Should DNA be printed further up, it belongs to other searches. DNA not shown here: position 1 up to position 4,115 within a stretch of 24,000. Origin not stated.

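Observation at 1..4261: OmpA-like peptidoglycan anchor translationally coupled to a 1277-aa single-TM giant coiled-coil protein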

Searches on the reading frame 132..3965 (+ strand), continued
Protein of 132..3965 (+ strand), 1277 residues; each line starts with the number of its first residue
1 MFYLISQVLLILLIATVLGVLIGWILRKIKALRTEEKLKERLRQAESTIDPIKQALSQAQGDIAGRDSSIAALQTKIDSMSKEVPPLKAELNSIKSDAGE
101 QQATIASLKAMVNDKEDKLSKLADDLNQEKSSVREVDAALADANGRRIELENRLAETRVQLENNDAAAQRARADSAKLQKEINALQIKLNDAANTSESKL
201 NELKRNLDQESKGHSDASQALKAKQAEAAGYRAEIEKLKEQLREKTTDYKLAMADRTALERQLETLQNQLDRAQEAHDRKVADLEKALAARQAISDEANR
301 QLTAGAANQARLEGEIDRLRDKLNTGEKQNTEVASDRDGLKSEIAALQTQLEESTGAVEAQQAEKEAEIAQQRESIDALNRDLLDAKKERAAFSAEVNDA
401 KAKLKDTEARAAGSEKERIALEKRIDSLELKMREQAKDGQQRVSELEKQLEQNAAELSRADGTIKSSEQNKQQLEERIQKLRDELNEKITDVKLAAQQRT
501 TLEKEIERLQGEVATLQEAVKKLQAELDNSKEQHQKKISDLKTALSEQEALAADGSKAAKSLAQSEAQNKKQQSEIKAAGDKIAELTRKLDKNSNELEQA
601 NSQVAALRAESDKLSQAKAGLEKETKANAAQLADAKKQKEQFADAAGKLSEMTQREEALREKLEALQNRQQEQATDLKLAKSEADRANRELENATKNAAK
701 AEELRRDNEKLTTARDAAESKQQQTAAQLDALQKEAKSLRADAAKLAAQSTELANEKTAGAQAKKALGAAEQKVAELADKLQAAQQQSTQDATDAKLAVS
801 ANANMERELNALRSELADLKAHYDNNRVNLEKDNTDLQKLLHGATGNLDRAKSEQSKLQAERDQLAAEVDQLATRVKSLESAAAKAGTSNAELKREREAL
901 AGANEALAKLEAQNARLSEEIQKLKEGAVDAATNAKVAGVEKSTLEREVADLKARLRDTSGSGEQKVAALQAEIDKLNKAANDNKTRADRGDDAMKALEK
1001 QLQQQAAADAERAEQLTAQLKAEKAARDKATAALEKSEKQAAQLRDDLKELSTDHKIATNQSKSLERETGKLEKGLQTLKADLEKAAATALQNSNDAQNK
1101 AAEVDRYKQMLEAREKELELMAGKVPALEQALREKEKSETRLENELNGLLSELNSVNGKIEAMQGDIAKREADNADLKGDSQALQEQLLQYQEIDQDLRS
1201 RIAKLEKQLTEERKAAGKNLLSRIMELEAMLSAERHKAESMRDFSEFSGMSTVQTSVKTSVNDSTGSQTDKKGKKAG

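Call 59: list_cluster_members(proteins=[window:132-3962:+, P0016, P0004, P0028, P0029, P0020, P0034, P0036, P0035, P0030])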
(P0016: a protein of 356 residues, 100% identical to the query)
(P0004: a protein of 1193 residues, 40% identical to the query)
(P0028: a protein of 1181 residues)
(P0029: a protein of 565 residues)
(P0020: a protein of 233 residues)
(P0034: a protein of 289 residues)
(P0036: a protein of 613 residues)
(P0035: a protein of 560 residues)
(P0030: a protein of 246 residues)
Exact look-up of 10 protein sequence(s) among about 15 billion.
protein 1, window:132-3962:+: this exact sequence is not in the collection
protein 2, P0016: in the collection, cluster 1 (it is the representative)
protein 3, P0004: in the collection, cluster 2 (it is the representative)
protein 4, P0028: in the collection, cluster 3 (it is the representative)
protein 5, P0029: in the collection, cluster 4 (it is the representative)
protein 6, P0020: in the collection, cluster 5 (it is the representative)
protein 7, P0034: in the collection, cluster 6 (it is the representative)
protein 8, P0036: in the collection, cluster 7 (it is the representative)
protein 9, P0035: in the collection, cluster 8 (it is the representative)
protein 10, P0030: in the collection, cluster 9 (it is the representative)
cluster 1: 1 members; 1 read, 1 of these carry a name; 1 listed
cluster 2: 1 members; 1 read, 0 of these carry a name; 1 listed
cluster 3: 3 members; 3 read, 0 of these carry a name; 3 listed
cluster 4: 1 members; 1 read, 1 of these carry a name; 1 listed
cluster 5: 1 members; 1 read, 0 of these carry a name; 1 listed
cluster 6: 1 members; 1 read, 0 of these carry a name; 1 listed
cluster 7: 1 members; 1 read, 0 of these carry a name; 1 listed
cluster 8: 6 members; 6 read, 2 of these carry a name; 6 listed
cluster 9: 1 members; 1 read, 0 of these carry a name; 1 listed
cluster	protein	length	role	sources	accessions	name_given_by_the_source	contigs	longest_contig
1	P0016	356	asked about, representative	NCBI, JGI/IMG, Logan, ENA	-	outer membrane protein OmpA-like peptidoglycan-associated protein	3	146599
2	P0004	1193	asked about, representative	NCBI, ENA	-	-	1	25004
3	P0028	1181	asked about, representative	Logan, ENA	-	-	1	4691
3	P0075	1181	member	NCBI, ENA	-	-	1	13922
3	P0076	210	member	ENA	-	-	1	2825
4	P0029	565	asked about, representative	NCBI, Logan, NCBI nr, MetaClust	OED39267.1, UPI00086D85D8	hypothetical protein AB833_17255 [Chromatiales bacterium (ex Bugula neritina AB1)] | status=active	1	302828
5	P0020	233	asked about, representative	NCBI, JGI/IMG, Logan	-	-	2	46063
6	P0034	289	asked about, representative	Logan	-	-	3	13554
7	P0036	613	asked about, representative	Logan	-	-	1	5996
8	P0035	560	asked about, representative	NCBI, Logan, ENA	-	-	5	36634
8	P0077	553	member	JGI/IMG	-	nucleoprotein TPR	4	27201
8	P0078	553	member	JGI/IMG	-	nucleoprotein TPR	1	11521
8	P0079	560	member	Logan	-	-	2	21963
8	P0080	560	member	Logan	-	-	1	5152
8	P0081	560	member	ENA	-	-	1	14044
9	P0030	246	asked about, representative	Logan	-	-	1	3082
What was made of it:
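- Tried and rejected: Database names are 'hypothetical protein' (OED39267.1) or a spurious 'nucleoprotein TPR' (call 59).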

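Call 66: find_related_loci(query=A5, collection=metagenome_contigs, flank=7000)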
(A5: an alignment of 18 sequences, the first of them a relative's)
Query A5 (356 aa) in metagenome_contigs; peptide patterns used: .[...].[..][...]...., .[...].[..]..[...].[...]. (x = any residue, [..] = any of these).
600 stretches matched a pattern (row limit reached: there are more); 295 encode a relative of the query (tblastn E <= 1e-3); the best 80 are kept; 80 distinct loci.
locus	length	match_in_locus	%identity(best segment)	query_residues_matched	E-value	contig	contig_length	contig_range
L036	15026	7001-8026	29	1-334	7e-46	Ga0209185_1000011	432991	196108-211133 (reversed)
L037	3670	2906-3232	42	225-332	2e-17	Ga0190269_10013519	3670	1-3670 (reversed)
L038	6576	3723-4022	40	234-331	7e-17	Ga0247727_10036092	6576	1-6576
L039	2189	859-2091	27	48-332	7e-17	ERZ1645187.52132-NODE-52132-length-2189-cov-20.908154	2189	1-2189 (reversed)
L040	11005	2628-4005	40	225-332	1e-16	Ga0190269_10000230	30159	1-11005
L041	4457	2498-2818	35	232-337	2e-16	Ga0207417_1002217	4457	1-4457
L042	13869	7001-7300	39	234-331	6e-16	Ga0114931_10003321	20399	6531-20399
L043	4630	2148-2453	36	232-331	1e-15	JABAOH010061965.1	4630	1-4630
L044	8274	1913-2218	36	232-331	1e-15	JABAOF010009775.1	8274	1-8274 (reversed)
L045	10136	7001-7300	37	234-331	2e-15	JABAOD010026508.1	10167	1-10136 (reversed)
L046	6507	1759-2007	48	262-341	2e-15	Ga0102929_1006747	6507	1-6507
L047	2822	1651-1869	48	263-335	2e-15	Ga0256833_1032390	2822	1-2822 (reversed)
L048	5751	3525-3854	39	231-338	3e-15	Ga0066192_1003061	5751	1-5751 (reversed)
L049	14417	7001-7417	29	217-337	4e-15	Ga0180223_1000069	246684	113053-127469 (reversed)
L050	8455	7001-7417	29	217-337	4e-15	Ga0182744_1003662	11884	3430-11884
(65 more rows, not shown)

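Call 71: search_protein_families(library=pfam, proteins=[L017:4870-5970:+, L036:6977-8080:+], max_evalue=1)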
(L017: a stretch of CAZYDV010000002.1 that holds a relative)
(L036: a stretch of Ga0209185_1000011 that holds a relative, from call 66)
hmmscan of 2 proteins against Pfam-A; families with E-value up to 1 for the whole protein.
L017:4870-5970:+ (367 aa): 2 families
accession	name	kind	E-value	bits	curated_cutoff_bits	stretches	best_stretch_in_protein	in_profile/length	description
PF00691.25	OmpA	-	2.7e-15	56.9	27.2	1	244-341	2-98/98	OmpA family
PF04972.22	BON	-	6.6e-13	49.2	27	1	31-91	4-68/69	BON domain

L036:6977-8080:+ (368 aa): 3 families
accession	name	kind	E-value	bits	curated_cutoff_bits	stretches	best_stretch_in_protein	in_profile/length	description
PF00691.25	OmpA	-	1.9e-16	60.6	27.2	1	273-343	27-98/98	OmpA family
PF04972.22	BON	-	0.00013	22.7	27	1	39-99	4-65/69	BON domain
PF00626.27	Gelsolin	-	0.041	14.2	21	1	22-67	28-72/76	Gelsolin repeat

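Call 77: search_protein_families(library=ncbifam, proteins=[L022:6010-6711:+, L019:5893-6762:+], max_evalue=1)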
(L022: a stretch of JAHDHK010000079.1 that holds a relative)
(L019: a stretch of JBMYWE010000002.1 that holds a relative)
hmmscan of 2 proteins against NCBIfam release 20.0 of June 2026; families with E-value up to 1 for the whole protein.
L022:6010-6711:+ (234 aa): 28 families (the best 25 are shown)
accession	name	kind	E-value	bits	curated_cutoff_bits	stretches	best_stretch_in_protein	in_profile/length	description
TIGR02168.1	SMC_prok_B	equivalog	8.4e-07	27.1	567.35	1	32-200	678-845/1181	chromosome segregation protein SMC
TIGR02169.1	SMC_prok_A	equivalog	1.3e-06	26.4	729.4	1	5-227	285-516/1165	chromosome segregation protein SMC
NF052320.1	Cbp1_fam_LP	subfamily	3.4e-06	26.8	90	1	8-119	81-188/286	Cbp1 family collagen-binding glycoprotein adhesin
NF045487.1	ASRP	equivalog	1.3e-05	24.1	300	2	8-148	132-273/593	archaea-specific SMC-related protein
TIGR04523.1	Mplasa_alph_rch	subfamily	1.9e-05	22.8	270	1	20-203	329-515/745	helix-rich protein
NF041035.1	Rad50_Halo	equivalog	0.00012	20.7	1000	1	22-207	275-452/883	DNA double-strand break repair ATPase Rad50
NF053852.1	vesicle_Bd0635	exception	0.00037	20.2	250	1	7-120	37-143/223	CpoB-like predatory vesicle lipoprotein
NF002572.0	PRK02224.1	equivalog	0.0005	18.5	1087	1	22-208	265-453/888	DNA double-strand break repair ATPase Rad50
NF040788.1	S-lay_SlaB_Mtsph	equivalog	0.0054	15.7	700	1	34-107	309-382/416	S-layer protein SlaB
NF006543.0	PRK09039.1-2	equivalog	0.0058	16.5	305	1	36-148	50-162/350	peptidoglycan -binding protein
TIGR03007.1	pepcterm_ChnLen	equivalog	0.0085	14.4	278.85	1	34-170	198-335/498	XrtA system polysaccharide chain length determinant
NF009644.1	PRK13169.1-5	equivalog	0.013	16.1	130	1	61-128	8-71/116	DNA replication initiation control protein YabA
NF033930.1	pneumo_PspA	exception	0.014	14.1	850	1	11-219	96-302/659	pneumococcal surface protein A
NF045780.1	TrlF_fam_ATP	equivalog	0.019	13.7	350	1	9-218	568-785/944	TrlF family AAA-like ATPase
NF006542.0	PRK09039.1-1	equivalog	0.026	13.5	388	1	17-195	58-221/627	peptidoglycan -binding protein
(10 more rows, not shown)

L019:5893-6762:+ (290 aa): 11 families
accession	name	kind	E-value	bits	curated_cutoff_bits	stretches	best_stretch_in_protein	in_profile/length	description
TIGR02168.1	SMC_prok_B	equivalog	1.2e-06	26.6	567.35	1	15-250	724-961/1181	chromosome segregation protein SMC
TIGR02169.1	SMC_prok_A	equivalog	0.0026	15.5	729.4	1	16-249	742-973/1165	chromosome segregation protein SMC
TIGR04523.1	Mplasa_alph_rch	subfamily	0.0029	15.6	270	1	20-221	279-483/745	helix-rich protein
NF045780.1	TrlF_fam_ATP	equivalog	0.0055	15.5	350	1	22-248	466-707/944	TrlF family AAA-like ATPase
NF001249.0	PRK00218.1-5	equivalog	0.053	13.4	324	1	178-285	57-167/208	high frequency lysogenization protein HflD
NF033930.1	pneumo_PspA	exception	0.15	10.7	850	1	44-246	168-366/659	pneumococcal surface protein A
NF008438.0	PRK11281.1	equivalog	0.16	9.6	991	1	42-226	75-261/1113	mechanosensitive channel MscK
NF041378.1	XopZ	subfamily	0.18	9.7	1300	1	32-268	230-473/1292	XopZ family type III secretion system effector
NF002572.0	PRK02224.1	equivalog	0.2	9.9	1087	1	43-224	226-401/888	DNA double-strand break repair ATPase Rad50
NF041035.1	Rad50_Halo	equivalog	0.46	8.7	1000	1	43-249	198-391/883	DNA double-strand break repair ATPase Rad50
TIGR02680.1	TIGR02680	hypoth_equivalog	0.5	8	462.85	1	42-232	791-985/1356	TIGR02680 family protein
